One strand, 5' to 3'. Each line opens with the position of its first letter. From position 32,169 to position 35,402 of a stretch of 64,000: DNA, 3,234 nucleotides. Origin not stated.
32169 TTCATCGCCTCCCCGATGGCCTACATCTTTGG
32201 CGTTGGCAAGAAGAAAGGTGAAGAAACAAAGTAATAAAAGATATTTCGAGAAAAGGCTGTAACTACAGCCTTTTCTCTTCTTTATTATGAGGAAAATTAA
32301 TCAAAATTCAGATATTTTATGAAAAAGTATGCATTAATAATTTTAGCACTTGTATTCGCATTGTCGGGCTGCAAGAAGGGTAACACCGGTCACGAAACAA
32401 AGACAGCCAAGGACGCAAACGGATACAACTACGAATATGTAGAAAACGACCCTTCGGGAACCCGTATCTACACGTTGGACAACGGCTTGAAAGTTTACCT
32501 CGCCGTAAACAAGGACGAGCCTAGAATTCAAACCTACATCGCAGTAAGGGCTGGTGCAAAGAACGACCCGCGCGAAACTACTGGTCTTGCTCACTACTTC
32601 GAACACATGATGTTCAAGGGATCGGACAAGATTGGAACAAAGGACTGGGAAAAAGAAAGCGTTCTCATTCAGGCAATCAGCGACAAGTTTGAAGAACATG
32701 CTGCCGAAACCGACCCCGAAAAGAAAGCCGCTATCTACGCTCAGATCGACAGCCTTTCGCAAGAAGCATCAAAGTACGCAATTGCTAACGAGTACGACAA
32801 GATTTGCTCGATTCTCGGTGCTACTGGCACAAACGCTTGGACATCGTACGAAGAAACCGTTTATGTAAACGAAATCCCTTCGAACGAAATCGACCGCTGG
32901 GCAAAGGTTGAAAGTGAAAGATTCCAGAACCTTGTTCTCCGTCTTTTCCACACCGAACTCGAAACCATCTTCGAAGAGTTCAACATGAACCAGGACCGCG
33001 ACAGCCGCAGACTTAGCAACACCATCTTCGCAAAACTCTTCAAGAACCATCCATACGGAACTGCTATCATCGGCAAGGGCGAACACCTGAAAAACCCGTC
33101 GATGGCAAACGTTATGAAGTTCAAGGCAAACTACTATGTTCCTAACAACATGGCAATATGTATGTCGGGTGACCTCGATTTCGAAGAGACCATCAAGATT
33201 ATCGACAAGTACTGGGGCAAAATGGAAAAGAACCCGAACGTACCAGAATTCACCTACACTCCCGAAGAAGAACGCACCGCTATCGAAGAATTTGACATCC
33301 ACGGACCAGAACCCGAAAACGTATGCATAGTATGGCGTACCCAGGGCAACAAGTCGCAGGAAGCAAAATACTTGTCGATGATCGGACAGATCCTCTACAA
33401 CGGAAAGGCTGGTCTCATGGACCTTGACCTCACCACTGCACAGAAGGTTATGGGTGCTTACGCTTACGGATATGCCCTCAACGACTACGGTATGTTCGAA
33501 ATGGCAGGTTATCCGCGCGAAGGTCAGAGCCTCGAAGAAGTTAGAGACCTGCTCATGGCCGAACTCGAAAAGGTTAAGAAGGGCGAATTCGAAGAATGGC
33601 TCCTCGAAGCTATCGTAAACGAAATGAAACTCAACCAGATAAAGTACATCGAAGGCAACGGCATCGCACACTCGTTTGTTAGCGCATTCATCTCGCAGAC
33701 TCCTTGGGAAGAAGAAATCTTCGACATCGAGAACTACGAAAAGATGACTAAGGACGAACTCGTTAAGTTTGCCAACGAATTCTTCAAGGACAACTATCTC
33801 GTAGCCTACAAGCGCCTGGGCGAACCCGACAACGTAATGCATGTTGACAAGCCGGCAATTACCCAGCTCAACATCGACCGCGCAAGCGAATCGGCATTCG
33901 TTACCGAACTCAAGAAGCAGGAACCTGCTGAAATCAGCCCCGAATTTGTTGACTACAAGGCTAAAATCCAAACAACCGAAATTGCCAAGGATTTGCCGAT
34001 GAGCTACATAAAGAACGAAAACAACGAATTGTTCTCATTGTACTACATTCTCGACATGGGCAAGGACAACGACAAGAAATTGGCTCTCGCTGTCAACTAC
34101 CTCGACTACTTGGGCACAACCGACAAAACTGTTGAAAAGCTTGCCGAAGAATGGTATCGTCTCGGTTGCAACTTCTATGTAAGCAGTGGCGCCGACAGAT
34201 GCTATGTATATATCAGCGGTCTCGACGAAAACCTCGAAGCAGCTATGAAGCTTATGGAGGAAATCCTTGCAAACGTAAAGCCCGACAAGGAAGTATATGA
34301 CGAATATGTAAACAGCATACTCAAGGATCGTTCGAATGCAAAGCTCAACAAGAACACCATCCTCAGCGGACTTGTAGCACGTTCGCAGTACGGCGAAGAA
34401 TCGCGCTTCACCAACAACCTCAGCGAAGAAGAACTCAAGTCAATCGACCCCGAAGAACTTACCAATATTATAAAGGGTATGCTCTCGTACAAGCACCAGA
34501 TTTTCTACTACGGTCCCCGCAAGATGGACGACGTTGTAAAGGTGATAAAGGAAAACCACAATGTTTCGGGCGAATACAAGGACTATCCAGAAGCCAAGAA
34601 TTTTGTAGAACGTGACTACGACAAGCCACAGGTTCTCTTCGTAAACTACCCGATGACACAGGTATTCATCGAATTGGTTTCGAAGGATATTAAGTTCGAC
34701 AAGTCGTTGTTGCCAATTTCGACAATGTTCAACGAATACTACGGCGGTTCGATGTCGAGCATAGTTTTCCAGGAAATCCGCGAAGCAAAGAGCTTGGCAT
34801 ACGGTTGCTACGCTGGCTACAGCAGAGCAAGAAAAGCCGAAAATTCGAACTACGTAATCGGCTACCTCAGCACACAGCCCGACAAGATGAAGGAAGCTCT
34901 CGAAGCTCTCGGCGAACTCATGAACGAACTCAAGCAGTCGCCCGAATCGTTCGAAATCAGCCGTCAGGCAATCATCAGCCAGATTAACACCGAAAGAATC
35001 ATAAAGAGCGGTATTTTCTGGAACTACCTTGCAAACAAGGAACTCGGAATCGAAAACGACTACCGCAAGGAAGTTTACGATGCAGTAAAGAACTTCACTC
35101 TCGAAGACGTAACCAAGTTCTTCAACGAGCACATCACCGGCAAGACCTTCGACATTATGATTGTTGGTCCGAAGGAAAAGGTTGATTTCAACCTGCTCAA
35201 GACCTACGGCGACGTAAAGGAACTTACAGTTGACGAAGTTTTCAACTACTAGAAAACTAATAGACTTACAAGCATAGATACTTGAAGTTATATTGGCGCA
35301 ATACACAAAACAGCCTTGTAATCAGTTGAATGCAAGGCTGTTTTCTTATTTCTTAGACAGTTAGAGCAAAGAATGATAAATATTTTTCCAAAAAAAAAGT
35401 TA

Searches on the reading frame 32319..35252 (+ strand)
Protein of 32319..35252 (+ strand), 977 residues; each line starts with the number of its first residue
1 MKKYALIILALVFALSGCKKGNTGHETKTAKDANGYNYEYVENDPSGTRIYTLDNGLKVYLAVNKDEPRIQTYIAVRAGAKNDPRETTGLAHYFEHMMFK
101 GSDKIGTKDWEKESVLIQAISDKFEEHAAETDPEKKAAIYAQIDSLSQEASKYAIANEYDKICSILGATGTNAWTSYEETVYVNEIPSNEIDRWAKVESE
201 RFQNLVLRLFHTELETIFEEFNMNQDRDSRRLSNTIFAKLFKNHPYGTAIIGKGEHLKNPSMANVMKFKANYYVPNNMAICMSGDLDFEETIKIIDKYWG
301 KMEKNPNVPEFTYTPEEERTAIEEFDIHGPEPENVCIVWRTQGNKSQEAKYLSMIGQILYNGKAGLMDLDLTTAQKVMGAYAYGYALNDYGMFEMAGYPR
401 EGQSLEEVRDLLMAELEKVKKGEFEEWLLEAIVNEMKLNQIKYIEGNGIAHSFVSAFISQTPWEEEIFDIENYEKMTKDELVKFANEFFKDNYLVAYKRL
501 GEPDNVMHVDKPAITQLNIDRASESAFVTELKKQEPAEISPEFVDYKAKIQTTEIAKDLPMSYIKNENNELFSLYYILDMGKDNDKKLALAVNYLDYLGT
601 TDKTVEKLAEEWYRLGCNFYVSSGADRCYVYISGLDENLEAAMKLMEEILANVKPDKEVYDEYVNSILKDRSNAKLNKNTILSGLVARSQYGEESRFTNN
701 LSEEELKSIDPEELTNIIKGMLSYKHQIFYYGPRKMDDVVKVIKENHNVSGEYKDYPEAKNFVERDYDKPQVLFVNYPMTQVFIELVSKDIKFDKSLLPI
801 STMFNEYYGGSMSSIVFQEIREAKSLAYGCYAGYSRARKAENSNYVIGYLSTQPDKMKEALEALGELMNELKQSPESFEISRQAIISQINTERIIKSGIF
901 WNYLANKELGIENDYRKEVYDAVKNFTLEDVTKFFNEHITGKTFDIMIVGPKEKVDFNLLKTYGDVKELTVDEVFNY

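Call 84: search_protein_families(library=pfam, proteins=[window:32319-35252:+], max_evalue=0.00001)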
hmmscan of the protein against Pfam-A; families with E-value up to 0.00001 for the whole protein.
window:32319-35252:+ (977 aa): 2 families
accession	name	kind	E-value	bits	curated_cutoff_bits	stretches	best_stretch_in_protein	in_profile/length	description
PF05193.26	Peptidase_M16_C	-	1.6e-32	113.3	23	2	264-435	6-180/181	Peptidase M16 inactive domain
PF00675.25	Peptidase_M16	-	3.1e-18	66.5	22.3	1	66-108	9-51/149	Insulinase (Peptidase family M16)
